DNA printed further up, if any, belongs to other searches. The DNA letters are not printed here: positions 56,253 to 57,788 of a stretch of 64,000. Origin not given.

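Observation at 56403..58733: CaiB-type CoA-transferase with a two-gene split hotdog hydratase under a divergent AraC regulator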

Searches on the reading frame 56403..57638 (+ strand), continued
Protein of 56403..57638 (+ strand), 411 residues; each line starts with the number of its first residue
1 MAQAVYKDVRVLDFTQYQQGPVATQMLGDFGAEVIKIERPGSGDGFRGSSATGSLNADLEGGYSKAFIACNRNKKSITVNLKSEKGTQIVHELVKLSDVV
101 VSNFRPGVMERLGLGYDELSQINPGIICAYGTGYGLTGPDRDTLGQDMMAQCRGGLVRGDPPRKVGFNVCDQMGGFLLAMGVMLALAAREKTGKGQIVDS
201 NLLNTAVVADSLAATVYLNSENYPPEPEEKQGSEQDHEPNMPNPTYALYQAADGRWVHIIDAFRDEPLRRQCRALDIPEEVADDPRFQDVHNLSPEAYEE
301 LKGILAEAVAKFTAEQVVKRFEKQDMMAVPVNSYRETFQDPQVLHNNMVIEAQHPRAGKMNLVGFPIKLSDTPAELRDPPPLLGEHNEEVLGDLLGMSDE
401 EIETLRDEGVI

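Call 38: find_encoding_contigs(protein=P0054, flank=10000, max_places=1)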
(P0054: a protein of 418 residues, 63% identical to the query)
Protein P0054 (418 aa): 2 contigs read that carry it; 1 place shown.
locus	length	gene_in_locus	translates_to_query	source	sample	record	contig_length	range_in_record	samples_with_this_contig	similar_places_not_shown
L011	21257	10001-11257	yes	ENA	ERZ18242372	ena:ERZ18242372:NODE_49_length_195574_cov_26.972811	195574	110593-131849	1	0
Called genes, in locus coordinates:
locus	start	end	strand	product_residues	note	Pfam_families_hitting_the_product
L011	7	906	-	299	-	PF00005:ABC_tran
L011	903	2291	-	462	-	PF00528:BPD_transp_1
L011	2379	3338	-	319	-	PF13379:NMT1_2, PF09084:NMT1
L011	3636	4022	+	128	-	PF08753:NikR_C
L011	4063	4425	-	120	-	PF00581:Rhodanese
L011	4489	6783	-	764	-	-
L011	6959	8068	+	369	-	-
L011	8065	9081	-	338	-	-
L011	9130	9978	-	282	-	PF12833:HTH_18, PF00165:HTH_AraC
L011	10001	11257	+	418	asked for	PF02515:CoA_transf_3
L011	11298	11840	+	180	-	PF13452:FAS1_DH_region (weak)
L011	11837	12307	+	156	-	-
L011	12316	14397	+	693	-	PF02638:GHL10, PF14871:GHL6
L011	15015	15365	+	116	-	-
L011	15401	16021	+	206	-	PF07929:PRiA4_ORF3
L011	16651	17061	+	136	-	PF02021:UPF0102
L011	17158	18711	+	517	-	PF00479:G6PD_N, PF02781:G6PD_C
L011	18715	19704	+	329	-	PF10128:OpcA_G6PD_assem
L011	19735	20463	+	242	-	PF01182:Glucosamine_iso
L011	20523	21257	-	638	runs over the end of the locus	-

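Call 39: find_encoding_contigs(protein=P0047, flank=10000, max_places=1)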
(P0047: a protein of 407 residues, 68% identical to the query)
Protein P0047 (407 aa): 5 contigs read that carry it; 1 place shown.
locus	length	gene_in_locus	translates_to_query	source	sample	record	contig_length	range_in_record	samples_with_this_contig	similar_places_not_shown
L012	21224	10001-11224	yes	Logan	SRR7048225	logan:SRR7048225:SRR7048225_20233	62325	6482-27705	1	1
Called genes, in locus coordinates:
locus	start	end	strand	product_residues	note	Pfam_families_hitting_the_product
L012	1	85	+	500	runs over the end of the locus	PF01547:SBP_bac_1, PF13416:SBP_bac_8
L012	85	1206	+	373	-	PF00528:BPD_transp_1 (weak)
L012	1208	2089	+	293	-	PF00528:BPD_transp_1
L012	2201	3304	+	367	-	PF00005:ABC_tran, PF02463:SMC_N (faint), PF17912:OB_MalK, PF08402:TOBE_2 (weak)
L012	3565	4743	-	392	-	PF00392:GntR, PF00532:Peripla_BP_1, PF13377:Peripla_BP_3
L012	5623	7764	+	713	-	PF14871:GHL6, PF02449:Glyco_hydro_42 (weak)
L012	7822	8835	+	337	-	PF04909:Amidohydro_2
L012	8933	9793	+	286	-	PF00248:Aldo_ket_red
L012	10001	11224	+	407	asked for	PF02515:CoA_transf_3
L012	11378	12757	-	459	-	-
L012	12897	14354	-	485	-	PF00884:Sulfatase, PF01663:Phosphodiest (weak), PF16347:SGSH_C (weak)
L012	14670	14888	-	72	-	-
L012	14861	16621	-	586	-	-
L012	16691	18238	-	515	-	PF00392:GntR, PF13730:HTH_36 (faint), PF00392:GntR (weak), PF13377:Peripla_BP_3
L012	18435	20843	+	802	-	PF22842:Pel9A-like_beta_helix, PF13229:Beta_helix (faint)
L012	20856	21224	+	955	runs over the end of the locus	PF22842:Pel9A-like_beta_helix, PF13229:Beta_helix (weak)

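Call 40: find_encoding_contigs(protein=P0053, flank=10000, max_places=1)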
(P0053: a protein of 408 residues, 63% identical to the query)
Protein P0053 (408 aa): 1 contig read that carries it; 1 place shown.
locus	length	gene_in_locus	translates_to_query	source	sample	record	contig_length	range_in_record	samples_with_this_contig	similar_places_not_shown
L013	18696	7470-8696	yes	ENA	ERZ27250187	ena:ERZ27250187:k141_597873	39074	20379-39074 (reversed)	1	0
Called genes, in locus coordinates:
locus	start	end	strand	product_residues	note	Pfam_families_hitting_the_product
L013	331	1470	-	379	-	PF13646:HEAT_2 (weak)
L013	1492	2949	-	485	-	-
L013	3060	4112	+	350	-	-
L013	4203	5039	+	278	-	-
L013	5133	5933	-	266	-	PF00165:HTH_AraC (faint), PF12833:HTH_18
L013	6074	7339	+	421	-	PF02515:CoA_transf_3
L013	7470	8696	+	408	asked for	PF02515:CoA_transf_3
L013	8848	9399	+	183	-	PF13452:FAS1_DH_region (weak)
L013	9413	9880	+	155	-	-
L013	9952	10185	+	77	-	-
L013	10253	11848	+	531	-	PF00251:Glyco_hydro_32N, PF08244:Glyco_hydro_32C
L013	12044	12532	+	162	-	-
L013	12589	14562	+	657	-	PF22842:Pel9A-like_beta_helix, PF13229:Beta_helix (weak)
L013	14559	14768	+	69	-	-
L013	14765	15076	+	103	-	PF01909:NTP_transf_2, PF18765:Polbeta (weak)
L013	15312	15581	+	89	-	-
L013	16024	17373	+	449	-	PF00890:FAD_binding_2 (weak), PF01266:DAO (faint), PF07992:Pyr_redox_2 (faint), PF12831:FAD_oxidored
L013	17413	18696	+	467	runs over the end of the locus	PF00884:Sulfatase, PF01663:Phosphodiest (faint), PF16347:SGSH_C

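Call 59: find_encoding_contigs(protein=P0046, flank=10000, max_places=1)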
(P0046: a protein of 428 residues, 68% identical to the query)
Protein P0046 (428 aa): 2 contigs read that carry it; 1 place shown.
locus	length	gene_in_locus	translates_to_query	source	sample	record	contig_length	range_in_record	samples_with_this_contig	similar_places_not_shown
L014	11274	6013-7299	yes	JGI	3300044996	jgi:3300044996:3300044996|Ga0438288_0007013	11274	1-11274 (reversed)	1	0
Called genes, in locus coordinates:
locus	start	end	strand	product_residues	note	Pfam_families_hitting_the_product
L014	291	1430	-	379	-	PF13646:HEAT_2 (weak)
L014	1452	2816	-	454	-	-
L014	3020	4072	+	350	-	-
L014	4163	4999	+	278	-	-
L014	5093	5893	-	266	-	PF00165:HTH_AraC (faint), PF12833:HTH_18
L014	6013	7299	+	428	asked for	PF02515:CoA_transf_3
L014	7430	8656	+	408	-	PF02515:CoA_transf_3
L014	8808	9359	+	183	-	PF13452:FAS1_DH_region (weak)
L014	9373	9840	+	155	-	-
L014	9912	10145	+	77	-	-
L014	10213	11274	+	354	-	?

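Call 60: find_encoding_contigs(protein=P0049, flank=10000, max_places=1)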
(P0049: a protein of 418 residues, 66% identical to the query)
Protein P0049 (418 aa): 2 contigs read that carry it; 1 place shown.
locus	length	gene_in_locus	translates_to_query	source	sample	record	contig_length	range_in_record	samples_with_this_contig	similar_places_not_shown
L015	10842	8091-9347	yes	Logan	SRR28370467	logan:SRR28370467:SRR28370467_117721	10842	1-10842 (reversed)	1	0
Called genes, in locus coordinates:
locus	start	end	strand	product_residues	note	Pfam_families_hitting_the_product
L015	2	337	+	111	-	?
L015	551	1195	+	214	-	PF04542:Sigma70_r2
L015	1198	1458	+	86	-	-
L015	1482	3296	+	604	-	PF00069:Pkinase, PF07714:PK_Tyr_Ser-Thr, PF13385:Laminin_G_3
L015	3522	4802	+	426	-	PF07963:N_methyl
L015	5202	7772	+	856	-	PF22842:Pel9A-like_beta_helix, PF13229:Beta_helix (weak), PF11721:Malectin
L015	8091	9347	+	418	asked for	PF02515:CoA_transf_3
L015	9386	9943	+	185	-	PF13452:FAS1_DH_region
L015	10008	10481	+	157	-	-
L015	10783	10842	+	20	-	?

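Call 61: find_encoding_contigs(protein=P0055, flank=10000, max_places=1)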
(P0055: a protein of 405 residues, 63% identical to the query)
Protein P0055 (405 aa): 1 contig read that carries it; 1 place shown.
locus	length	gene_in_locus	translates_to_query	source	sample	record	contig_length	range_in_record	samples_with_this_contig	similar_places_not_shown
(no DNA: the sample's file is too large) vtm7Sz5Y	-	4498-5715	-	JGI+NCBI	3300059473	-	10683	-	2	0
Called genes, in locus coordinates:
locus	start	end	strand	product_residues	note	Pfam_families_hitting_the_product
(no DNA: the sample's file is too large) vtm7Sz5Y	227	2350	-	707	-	PF14871:GHL6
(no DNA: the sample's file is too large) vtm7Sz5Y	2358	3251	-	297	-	PF12833:HTH_18, PF00165:HTH_AraC (weak)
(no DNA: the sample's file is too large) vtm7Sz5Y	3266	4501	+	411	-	PF02515:CoA_transf_3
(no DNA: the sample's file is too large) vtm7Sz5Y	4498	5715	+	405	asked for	PF02515:CoA_transf_3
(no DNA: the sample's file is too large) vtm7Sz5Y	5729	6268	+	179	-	PF13452:FAS1_DH_region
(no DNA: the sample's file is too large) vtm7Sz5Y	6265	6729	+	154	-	-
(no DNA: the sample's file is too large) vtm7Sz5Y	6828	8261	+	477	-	PF00884:Sulfatase, PF01663:Phosphodiest (faint), PF16347:SGSH_C (weak)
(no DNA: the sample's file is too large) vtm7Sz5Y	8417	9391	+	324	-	PF04909:Amidohydro_2 (weak)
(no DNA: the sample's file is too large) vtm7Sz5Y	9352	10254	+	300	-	PF00248:Aldo_ket_red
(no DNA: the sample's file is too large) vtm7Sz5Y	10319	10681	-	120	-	?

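Call 62: search_protein_families(library=ncbifam, proteins=[L012:7822-8835:+, L012:8933-9793:+, L012:5623-7764:+, L012:11378-12757:-, L012:14861-16621:-, L011:12316-14397:+, L013:6074-7339:+, L013:9952-10185:+], max_evalue=0.00001)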
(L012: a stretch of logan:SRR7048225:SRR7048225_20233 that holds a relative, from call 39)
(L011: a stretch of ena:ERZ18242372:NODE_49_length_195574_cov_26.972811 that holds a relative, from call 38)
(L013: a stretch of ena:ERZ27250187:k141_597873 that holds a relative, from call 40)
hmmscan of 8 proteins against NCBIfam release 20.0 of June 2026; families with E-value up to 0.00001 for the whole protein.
L012:7822-8835:+ (337 aa): 0 families

L012:8933-9793:+ (286 aa): 6 families
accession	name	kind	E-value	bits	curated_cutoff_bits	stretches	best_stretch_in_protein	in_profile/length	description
NF049922.1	MethglyxlRedYdjG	equivalog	3.2e-18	65.8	550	1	2-93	2-88/326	NADH-dependent methylglyoxal reductase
NF008598.0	PRK11565.1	equivalog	6e-12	45.2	425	1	41-158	28-138/275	2,5-didehydrogluconate reductase DkgA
NF007695.0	PRK10376.1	subfamily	1.6e-10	40.6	280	1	4-159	8-166/290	oxidoreductase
NF008377.0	PRK11172.1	equivalog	7.3e-10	38.5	327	1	41-157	16-128/267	2,5-didehydrogluconate reductase DkgB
NF011432.0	PRK14863.1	equivalog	3.3e-09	36.7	244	1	12-191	4-174/292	bifunctional regulator KidO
TIGR01293.1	Kv_beta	subfamily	2.3e-06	26.9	365.4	1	1-122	1-123/319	voltage-dependent potassium channel subunit beta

L012:5623-7764:+ (713 aa): 0 families

L012:11378-12757:- (459 aa): 0 families

L012:14861-16621:- (586 aa): 0 families

L011:12316-14397:+ (693 aa): 0 families

L013:6074-7339:+ (421 aa): 7 families
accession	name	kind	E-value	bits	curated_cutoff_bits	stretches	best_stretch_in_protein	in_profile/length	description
NF003809.0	PRK05398.1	subfamily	5.4e-63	213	442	2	16-215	4-203/416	formyl-CoA transferase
TIGR03253.1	oxalate_frc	equivalog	1.2e-62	212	504.2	2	16-215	3-202/416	formyl-CoA transferase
NF041294.1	Scnl_mescCoAtase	equivalog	2.6e-57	194.7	700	1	16-401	3-380/381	succinyl-CoA:mesaconate CoA-transferase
NF052585.1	SucGlutTfsCaiB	equivalog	5.2e-53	180.1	750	1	15-404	6-388/394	succinate--glutarate CoA-transferase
NF008511.0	PRK11430.1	equivalog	1.7e-45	155.8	522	1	16-382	9-356/381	CoA:oxalate CoA-transferase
NF002914.1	PRK03525.1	equivalog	2.5e-21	76.1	413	1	18-420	11-396/400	L-carnitine CoA-transferase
TIGR04253.1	mesacon_CoA_iso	equivalog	2.3e-17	63.1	725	1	18-420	4-399/403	2-methylfumaryl-CoA isomerase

L013:9952-10185:+ (77 aa): 0 families

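Call 63: search_solved_structures(query=L012:7822-8835:+, max_evalue=0.00001)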
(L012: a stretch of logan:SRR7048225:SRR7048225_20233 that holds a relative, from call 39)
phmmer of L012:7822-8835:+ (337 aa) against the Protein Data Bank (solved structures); distinct sequences matched with E-value up to 0.00001: 0.

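Call 64: search_solved_structures(query=L012:8933-9793:+, max_evalue=1e-20)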
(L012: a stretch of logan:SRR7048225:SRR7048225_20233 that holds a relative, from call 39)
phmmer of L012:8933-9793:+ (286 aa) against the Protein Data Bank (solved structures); distinct sequences matched with E-value up to 1e-20: 2.
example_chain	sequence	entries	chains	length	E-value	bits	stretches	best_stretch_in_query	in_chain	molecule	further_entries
9w6y_A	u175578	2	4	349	1.5e-22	83.9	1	1-160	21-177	L-galactose dehydrogenase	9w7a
9yeb_A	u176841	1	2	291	7.2e-22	81.7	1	44-219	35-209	Oxidoreductase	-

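Call 77: find_encoding_contigs(protein=P0069, flank=7000, max_places=2)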
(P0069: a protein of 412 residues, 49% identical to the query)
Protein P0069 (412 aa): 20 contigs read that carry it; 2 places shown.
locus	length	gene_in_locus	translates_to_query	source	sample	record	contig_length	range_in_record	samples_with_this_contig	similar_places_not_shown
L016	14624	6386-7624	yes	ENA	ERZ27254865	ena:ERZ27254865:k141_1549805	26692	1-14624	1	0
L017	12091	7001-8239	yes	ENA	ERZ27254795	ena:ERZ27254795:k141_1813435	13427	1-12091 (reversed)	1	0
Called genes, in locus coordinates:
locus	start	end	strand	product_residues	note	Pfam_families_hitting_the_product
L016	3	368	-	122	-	?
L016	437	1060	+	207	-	-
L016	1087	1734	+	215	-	PF00392:GntR, PF07729:FCD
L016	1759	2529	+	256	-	PF10370:Rv2993c-like_N, PF01557:FAA_hydrolase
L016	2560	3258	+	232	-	-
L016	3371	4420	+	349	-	PF01408:GFO_IDH_MocA, PF22725:GFO_IDH_MocA_C3, PF02894:GFO_IDH_MocA_C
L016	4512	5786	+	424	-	PF01547:SBP_bac_1, PF13416:SBP_bac_8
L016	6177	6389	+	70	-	-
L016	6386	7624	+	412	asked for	PF02515:CoA_transf_3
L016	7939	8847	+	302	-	PF00528:BPD_transp_1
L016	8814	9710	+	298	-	PF00528:BPD_transp_1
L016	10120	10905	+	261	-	PF00378:ECH_1, PF16113:ECH_2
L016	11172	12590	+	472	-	PF01547:SBP_bac_1, PF13416:SBP_bac_8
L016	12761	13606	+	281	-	PF00528:BPD_transp_1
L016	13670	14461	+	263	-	PF00528:BPD_transp_1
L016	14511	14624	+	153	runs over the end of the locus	PF02515:CoA_transf_3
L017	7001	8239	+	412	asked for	PF02515:CoA_transf_3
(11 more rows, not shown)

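Call 78: find_encoding_contigs(protein=P0140, flank=7000, max_places=1)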
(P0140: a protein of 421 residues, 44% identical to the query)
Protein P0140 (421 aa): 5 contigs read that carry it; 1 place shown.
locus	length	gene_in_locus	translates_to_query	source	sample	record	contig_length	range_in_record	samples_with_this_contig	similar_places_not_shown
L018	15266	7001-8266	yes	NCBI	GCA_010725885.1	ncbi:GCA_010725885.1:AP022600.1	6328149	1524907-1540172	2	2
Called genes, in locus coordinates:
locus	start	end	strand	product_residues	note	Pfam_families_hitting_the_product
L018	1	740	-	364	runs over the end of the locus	PF26571:VldE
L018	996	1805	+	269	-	PF08924:Rv2525c_GlyHyd-like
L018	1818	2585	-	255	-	-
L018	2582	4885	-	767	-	PF00990:GGDEF, PF00563:EAL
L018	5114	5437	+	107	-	-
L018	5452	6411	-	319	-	PF00126:HTH_1, PF03466:LysR_substrate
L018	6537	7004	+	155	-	PF01575:MaoC_dehydratas, PF13452:FAS1_DH_region (weak)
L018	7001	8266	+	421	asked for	PF02515:CoA_transf_3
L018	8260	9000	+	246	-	PF00106:adh_short, PF08659:KR, PF13561:adh_short_C2, PF23441:SDR (weak)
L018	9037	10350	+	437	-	PF00083:Sugar_tr, PF07690:MFS_1, PF00083:Sugar_tr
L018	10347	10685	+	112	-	PF03795:YCII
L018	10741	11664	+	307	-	PF00701:DHDPS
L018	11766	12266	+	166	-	PF13924:Lipocalin_5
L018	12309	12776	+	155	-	PF13778:DUF4174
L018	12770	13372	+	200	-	PF08547:CIA30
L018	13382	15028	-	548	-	PF02538:Hydantoinase_B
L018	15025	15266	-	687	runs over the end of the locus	PF05378:Hydant_A_N, PF01968:Hydantoinase_A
